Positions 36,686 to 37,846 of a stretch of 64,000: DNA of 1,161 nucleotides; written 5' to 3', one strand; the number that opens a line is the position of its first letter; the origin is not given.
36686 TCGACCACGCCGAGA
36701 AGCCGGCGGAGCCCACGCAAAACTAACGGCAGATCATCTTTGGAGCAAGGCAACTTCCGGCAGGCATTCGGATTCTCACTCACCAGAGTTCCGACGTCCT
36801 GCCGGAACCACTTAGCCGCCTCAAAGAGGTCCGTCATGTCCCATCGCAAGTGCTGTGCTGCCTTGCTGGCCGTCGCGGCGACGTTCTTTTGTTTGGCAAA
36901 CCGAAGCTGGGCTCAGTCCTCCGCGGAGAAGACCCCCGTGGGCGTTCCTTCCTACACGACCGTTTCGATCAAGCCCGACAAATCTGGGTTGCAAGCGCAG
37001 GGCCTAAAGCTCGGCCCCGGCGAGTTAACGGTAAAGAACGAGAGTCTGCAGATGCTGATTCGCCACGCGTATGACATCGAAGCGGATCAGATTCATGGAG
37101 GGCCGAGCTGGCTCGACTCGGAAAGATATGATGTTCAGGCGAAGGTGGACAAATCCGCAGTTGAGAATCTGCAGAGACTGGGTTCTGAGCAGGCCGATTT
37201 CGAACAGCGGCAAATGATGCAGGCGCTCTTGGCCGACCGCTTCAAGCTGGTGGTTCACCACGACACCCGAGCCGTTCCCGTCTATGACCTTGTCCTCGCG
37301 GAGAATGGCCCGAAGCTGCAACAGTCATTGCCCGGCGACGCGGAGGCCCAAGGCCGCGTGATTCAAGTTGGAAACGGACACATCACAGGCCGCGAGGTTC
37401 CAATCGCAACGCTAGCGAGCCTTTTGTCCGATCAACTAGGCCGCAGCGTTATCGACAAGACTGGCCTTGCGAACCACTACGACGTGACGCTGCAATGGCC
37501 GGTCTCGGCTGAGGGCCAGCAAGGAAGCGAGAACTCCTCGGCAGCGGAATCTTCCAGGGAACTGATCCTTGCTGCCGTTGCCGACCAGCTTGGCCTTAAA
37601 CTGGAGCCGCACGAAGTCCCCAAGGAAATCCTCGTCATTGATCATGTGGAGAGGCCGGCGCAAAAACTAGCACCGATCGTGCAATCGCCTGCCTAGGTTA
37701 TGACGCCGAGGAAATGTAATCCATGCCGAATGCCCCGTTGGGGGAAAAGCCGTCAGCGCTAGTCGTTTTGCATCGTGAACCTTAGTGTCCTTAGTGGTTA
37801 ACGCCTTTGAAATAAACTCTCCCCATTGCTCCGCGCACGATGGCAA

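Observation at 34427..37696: BlaI repressor, BlaR1-type M56 protease with a TIGR03435-type sensor domain, and a free secreted paralog of that domain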

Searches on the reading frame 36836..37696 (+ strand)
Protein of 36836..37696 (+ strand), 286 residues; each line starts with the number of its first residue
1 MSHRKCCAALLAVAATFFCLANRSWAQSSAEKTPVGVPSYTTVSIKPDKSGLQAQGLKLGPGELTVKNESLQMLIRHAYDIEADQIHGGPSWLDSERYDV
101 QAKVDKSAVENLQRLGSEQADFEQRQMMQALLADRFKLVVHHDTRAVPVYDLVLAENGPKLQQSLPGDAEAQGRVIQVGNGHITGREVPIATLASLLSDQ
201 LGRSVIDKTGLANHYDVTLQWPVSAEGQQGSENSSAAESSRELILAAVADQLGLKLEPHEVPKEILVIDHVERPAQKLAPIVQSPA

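Call 3: search_protein_families(library=pfam, proteins=[window:36836-37696:+], max_evalue=0.01)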
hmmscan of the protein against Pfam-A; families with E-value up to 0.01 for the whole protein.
window:36836-37696:+ (286 aa): 1 family
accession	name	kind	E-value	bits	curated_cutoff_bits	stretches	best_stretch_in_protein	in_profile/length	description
PF12543.13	DUF3738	-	8e-59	199.3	22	1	73-271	2-190/190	Protein of unknown function (DUF3738)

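Call 4: search_protein_families(library=ncbifam, proteins=[window:36836-37696:+], max_evalue=0.01)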
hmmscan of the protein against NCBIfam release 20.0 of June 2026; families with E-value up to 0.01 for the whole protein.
window:36836-37696:+ (286 aa): 1 family
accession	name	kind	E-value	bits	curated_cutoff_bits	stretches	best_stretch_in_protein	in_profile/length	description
TIGR03435.1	Soli_TIGR03435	paralog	1.3e-62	211.7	40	1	43-275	6-239/241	TIGR03435 family protein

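Call 23: find_homologous_proteins(query=window:36836-37696:+, max_evalue=0.00001)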
Query window:36836-37696:+ (286 aa): 5889 proteins with E <= 0.00001 among 8000 candidates; the best 120 are listed.
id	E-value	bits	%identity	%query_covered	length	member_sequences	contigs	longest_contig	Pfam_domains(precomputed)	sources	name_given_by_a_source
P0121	2.1e-183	626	100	100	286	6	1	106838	PF12543.14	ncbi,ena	-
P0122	6.0e-147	506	82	97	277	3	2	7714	PF12543.14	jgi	jgi:uncharacterized protein (TIGR03435 family)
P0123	1.2e-146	505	83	97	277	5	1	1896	PF12543.14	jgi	jgi:uncharacterized protein (TIGR03435 family)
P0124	1.2e-143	495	82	97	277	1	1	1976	PF12543.14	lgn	-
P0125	3.3e-143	494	81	97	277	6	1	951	PF12543.14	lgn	-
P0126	3.7e-143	494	81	97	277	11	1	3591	PF12543.14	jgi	jgi:uncharacterized protein (TIGR03435 family)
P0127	2.1e-141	488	80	97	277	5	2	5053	PF12543.14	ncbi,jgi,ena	jgi:uncharacterized protein (TIGR03435 family)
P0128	9.3e-141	486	79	97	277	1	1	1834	PF12543.14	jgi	jgi:uncharacterized protein (TIGR03435 family)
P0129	6.7e-140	483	79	97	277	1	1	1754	PF12543.14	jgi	jgi:uncharacterized protein (TIGR03435 family)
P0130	9.9e-140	483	79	97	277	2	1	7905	PF12543.14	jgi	jgi:uncharacterized protein (TIGR03435 family)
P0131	3.3e-139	481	78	97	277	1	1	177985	PF12543.14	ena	-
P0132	2.9e-138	478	79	97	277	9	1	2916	PF12543.14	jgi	-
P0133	1.3e-127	443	75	96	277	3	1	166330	PF12543.14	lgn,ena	-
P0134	2.1e-126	439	74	96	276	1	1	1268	PF12543.14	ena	-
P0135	6.4e-125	434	76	89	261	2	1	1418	PF12543.14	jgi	jgi:uncharacterized protein (TIGR03435 family)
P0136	7.4e-125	434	74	96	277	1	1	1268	PF12543.14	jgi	jgi:uncharacterized protein (TIGR03435 family)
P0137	3.4e-124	432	72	96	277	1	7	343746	PF12543.14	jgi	jgi:uncharacterized protein (TIGR03435 family)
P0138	5.2e-116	405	71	96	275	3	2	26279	PF12543.14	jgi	jgi:uncharacterized protein (TIGR03435 family)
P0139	1.8e-115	403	70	96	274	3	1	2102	PF12543.14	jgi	jgi:uncharacterized protein (TIGR03435 family)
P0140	3.1e-113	396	69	96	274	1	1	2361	PF12543.14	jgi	jgi:uncharacterized protein (TIGR03435 family)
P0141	2.1e-110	386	70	96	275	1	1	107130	PF12543.14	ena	-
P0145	1.1e-86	309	45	93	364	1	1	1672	PF12543.14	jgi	jgi:uncharacterized protein (TIGR03435 family)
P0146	3.0e-86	307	45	93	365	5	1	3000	PF12543.14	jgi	jgi:uncharacterized protein (TIGR03435 family)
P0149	9.5e-82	293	55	96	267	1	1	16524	PF12543.14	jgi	jgi:uncharacterized protein (TIGR03435 family)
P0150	4.6e-81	290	42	84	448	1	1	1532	PF12543.14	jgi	jgi:uncharacterized protein (TIGR03435 family)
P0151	5.2e-81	290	58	81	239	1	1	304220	PF12543.14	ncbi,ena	-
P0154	1.9e-72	262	52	90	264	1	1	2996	PF12543.14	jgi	jgi:uncharacterized protein (TIGR03435 family)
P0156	1.7e-70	256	52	96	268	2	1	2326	PF12543.14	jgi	jgi:uncharacterized protein (TIGR03435 family)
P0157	1.9e-70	255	52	96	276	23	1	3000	PF12543.14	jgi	jgi:uncharacterized protein (TIGR03435 family)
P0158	2.8e-70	255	51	96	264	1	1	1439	PF12543.14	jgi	jgi:uncharacterized protein (TIGR03435 family)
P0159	1.7e-69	252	49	95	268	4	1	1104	PF12543.14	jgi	jgi:uncharacterized protein (TIGR03435 family)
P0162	1.4e-68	249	49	96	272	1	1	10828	PF12543.14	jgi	jgi:uncharacterized protein (TIGR03435 family)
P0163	1.7e-68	249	50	96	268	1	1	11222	PF12543.14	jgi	jgi:uncharacterized protein (TIGR03435 family)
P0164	2.0e-68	249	51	97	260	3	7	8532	PF12543.14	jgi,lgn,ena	jgi:uncharacterized protein (TIGR03435 family)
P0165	4.9e-68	248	48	96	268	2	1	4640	PF12543.14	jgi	jgi:uncharacterized protein (TIGR03435 family)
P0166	7.2e-68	247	49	96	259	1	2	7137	PF12543.14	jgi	jgi:uncharacterized protein (TIGR03435 family)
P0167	9.4e-68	247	51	96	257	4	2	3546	PF12543.14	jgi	jgi:uncharacterized protein (TIGR03435 family)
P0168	1.0e-67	246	51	96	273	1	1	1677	PF12543.14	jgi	jgi:uncharacterized protein (TIGR03435 family)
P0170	1.0e-66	243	51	96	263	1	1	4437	PF12543.14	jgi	jgi:uncharacterized protein (TIGR03435 family)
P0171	2.0e-66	242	50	96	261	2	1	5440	PF12543.14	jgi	jgi:uncharacterized protein (TIGR03435 family)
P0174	7.1e-66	240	49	97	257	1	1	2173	PF12543.14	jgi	jgi:uncharacterized protein (TIGR03435 family)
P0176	1.6e-65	239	50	96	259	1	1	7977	PF12543.14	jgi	jgi:uncharacterized protein (TIGR03435 family)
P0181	4.0e-64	235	50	97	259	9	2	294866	PF12543.14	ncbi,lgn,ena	-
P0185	1.2e-63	233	49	96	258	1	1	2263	PF12543.14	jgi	jgi:uncharacterized protein (TIGR03435 family)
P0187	1.5e-63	233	48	96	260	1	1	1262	PF12543.14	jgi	jgi:uncharacterized protein (TIGR03435 family)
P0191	5.8e-63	231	49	97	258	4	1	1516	PF12543.14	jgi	jgi:uncharacterized protein (TIGR03435 family)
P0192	1.7e-62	229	48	96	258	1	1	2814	PF12543.14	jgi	jgi:uncharacterized protein (TIGR03435 family)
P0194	4.0e-62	228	44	88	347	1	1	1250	PF12543.14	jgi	jgi:uncharacterized protein (TIGR03435 family)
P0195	6.9e-62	227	45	95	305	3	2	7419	PF12543.14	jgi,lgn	jgi:uncharacterized protein (TIGR03435 family)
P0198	3.6e-61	225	47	95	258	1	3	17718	PF12543.14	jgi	jgi:uncharacterized protein (TIGR03435 family)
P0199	4.2e-61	225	48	96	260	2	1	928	PF12543.14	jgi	jgi:uncharacterized protein (TIGR03435 family)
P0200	8.0e-61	224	43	91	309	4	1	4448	PF12543.14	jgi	jgi:uncharacterized protein (TIGR03435 family)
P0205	3.9e-60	222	49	96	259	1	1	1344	PF12543.14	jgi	jgi:uncharacterized protein (TIGR03435 family)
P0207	9.9e-60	220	44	94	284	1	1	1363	PF12543.14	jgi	jgi:uncharacterized protein (TIGR03435 family)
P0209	1.2e-59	220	48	94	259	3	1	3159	PF12543.14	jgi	jgi:uncharacterized protein (TIGR03435 family)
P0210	1.2e-59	220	44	90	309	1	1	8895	PF12543.14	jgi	jgi:uncharacterized protein (TIGR03435 family)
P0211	2.7e-59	219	44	89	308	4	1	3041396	PF12543.14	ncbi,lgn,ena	-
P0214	5.5e-59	218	47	96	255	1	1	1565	PF12543.14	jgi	jgi:uncharacterized protein (TIGR03435 family)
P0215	9.8e-59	217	41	95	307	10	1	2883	PF12543.14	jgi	jgi:uncharacterized protein (TIGR03435 family)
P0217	1.3e-58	217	39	83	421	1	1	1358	PF12543.14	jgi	jgi:uncharacterized protein (TIGR03435 family)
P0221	8.3e-58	214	44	94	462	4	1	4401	PF12543.14,PF05569.18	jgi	jgi:uncharacterized protein (TIGR03435 family)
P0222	1.1e-57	214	43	96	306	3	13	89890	PF12543.14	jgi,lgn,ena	jgi:uncharacterized protein (TIGR03435 family)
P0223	1.2e-57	214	48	96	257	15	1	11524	PF12543.14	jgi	jgi:uncharacterized protein (TIGR03435 family)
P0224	1.3e-57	213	44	93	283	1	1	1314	PF12543.14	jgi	jgi:uncharacterized protein (TIGR03435 family)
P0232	5.6e-57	211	43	94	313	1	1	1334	PF12543.14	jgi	jgi:uncharacterized protein (TIGR03435 family)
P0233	1.0e-56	210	45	83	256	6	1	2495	PF12543.14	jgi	jgi:uncharacterized protein (TIGR03435 family)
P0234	1.3e-56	210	45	83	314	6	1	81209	PF12543.14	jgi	jgi:uncharacterized protein (TIGR03435 family)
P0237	1.7e-56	210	43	94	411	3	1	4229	PF12543.14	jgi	jgi:uncharacterized protein (TIGR03435 family)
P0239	7.6e-56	208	42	95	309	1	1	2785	PF12543.14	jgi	jgi:uncharacterized protein (TIGR03435 family)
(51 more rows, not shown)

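Call 35: predict_structure(alignment_id=A2)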
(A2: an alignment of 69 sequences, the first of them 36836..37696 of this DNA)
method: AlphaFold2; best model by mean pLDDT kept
length: 286 residues; sequences in the alignment: 69
mean_pLDDT: 83.5   pTM: 0.69
mean pLDDT of the five models: 83.5, 82.6, 81.8, 81.4, 79.4
residues with pLDDT >= 90: 176; 70-90: 45; 50-70: 43; < 50: 22
segments of 3 or more residues with pLDDT < 50: 1-5, 22-34
pLDDT, mean of each block of 10 residues (from residue 1): 48 51 46 62 83 74 91 96 94 94 91 92 93 95 96 95 80 85 95 96 96 96 69 74 96 97 96 73 55
secondary structure, 60 per line:
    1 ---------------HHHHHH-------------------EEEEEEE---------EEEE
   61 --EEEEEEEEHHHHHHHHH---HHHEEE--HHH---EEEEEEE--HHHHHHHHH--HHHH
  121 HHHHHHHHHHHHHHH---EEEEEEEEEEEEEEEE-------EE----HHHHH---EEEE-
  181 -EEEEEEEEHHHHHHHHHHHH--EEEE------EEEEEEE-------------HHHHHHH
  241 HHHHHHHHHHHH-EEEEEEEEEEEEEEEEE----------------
elements in order: H16-21 E41-47 E57-60 E63-70 H71-79 E86-88 E97-103 H106-114 H117-135 E139-154 H168-172 E176-179 E182-189 H190-201 E204-207 E214-220 H234-252 E254-270

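Call 38: search_solved_structures(query=A2, max_evalue=1)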
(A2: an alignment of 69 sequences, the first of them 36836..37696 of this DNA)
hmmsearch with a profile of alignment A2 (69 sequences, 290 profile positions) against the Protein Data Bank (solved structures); distinct sequences matched with E-value up to 1: 0.

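Call 40: fold_search(model_id=the predicted structure, library=pdb)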
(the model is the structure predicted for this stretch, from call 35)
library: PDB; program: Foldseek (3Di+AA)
matches with E <= 10: 142; with E <= 0.001: 0
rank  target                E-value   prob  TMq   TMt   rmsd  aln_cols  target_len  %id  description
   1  28yj_D                1.2e+00  0.02  0.06  0.10  17.4       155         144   12  Molecular basis of ZPD homopolymerization: cryo-EM structure of a native vertebrate egg coat filament (released 2026-03-18)
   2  1txo_B                1.2e+00  0.08  0.11  0.13  11.7       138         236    9  Crystal structure of the Mycobacterium tuberculosis serine/threonine phosphatase PstP/Ppp at 1.95 A. (released 2004-11-23)
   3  6jzb                  1.2e+00  0.07  0.11  0.12  18.8       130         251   13  Structural characterization of DnaJ from Streptococcus pneumonia presents a new tetramer of Hsp40 family (released 2020-11-04)
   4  5j7t                  1.3e+00  0.02  0.10  0.05  20.4       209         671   11  Molecular Understanding of USP7 Substrate Recognition and C-Terminal Activation (released 2016-08-10)
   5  9e71_BV               1.4e+00  0.03  0.09  0.16  13.6       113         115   10  Cryo-EM structure of the Pyrobaculum calidifontis 70S ribosome (released 2024-11-20)
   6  9a9w_O                1.4e+00  0.02  0.09  0.04  20.7       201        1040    8  USP7 bound to a nucleosome/p53 complex (released 2025-08-06)
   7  1nq9_L                1.7e+00  0.01  0.08  0.06  22.2       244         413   10  Crystal Structure of Antithrombin in the Pentasaccharide-Bound Intermediate State (released 2003-09-30)
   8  3gmb_A                1.8e+00  0.01  0.09  0.08  23.3       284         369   14  Crystal Structure of 2-Methyl-3-hydroxypyridine-5-carboxylic acid Oxygenase (released 2009-04-14)
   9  6zqg_DY               1.9e+00  0.03  0.09  0.15  12.2        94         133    6  Cryo-EM structure of the 90S pre-ribosome from Saccharomyces cerevisiae, state Dis-C (released 2020-09-23)
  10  7f5y_B                1.9e+00  0.01  0.07  0.13  23.5       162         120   12  Crystal structure of the single-stranded dna-binding protein from Mycobacterium tuberculosis- Form III (released 2022-05-11)
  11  7pzy_Z                2.1e+00  0.03  0.09  0.15  11.2        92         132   12  Structure of the vacant Candida albicans 80S ribosome (released 2022-05-18)
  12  9yx5_W                2.1e+00  0.03  0.12  0.16  14.8       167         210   12  Structure of the long chain acyl-CoA carboxylase complex from Mycobacterium smegmatis with MSMEG_0435-MSMEG_0436 bound (released 2025-11-26)
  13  2kt5_MODEL_1_A        2.1e+00  0.02  0.09  0.16  13.5        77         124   16  RRM domain of mRNA export adaptor REF2-I bound to HSV-1 ICP27 peptide (released 2011-01-12)
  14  3cq4_A                2.1e+00  0.02  0.10  0.09  17.6       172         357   10  Histidinol-phosphate aminotransferase from Corynebacterium glutamicum (released 2008-07-01)
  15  9bh5_AY               2.2e+00  0.02  0.10  0.17  11.0       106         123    8  High-resolution C. elegans 80S ribosome structure - class 1 (released 2024-09-04)
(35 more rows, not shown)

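Call 50: find_encoding_contigs(protein=P0133, flank=6000, max_places=2)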
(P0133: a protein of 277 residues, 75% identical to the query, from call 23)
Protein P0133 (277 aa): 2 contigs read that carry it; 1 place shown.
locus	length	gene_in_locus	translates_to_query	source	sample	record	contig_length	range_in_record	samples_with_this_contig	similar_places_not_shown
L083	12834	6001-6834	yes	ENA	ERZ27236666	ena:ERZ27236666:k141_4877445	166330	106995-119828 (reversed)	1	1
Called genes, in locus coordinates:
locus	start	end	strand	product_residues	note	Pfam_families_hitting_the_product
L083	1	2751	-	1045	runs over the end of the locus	PF02369:Big_1 (weak)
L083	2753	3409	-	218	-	-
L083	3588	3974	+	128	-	PF03965:Penicillinase_R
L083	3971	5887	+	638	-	PF05569:Peptidase_M56, PF12543:DUF3738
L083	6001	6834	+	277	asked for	PF12543:DUF3738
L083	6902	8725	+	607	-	PF01425:Amidase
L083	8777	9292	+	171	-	-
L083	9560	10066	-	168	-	-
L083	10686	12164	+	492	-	PF01833:TIG (weak)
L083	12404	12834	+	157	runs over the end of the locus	PF26390:MamS_MamX (weak)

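Call 51: find_encoding_contigs(protein=P0137, flank=6000, max_places=2)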
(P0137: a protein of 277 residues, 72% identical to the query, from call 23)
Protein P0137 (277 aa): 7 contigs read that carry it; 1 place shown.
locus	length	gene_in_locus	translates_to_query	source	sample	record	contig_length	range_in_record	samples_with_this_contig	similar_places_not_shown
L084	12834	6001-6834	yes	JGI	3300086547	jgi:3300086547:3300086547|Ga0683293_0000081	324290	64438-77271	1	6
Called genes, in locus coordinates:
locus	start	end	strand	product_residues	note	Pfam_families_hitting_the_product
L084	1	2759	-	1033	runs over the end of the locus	PF02369:Big_1 (weak)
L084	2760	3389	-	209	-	-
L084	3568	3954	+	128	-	PF03965:Penicillinase_R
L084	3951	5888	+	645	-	PF05569:Peptidase_M56, PF12543:DUF3738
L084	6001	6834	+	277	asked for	PF12543:DUF3738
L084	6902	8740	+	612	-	PF01425:Amidase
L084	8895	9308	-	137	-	PF16656:Pur_ac_phosph_N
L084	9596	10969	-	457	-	PF06123:CreD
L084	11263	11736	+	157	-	PF26390:MamS_MamX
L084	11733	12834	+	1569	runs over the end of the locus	PF00576:Transthyretin (faint), PF02369:Big_1 (weak)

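Call 52: find_encoding_contigs(protein=P0141, flank=6000, max_places=2)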
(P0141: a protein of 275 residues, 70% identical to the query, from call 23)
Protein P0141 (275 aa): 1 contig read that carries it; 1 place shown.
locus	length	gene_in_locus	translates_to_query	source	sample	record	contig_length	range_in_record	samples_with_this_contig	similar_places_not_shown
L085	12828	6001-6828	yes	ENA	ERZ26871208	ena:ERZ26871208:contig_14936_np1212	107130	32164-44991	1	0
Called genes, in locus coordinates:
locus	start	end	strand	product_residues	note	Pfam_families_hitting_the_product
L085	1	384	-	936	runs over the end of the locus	PF02369:Big_1 (weak)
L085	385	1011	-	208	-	-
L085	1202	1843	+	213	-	PF04140:ICMT, PF04191:PEMT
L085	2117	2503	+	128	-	PF03965:Penicillinase_R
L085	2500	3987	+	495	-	PF00144:Beta-lactamase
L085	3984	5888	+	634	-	PF05569:Peptidase_M56, PF12543:DUF3738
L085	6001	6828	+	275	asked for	PF12543:DUF3738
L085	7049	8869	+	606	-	PF01425:Amidase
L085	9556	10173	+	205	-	-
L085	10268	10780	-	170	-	-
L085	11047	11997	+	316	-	PF04909:Amidohydro_2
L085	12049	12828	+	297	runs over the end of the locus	PF06314:ADC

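Call 56: search_protein_families(library=pfam, proteins=[L085:2500-3987:+], max_evalue=0.001)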
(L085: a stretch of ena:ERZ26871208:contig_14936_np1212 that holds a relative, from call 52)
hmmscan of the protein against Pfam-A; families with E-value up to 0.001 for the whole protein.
L085:2500-3987:+ (495 aa): 1 family
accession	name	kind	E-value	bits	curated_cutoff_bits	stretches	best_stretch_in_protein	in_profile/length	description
PF00144.29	Beta-lactamase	-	2.3e-64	218.1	27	1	161-476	3-320/329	Beta-lactamase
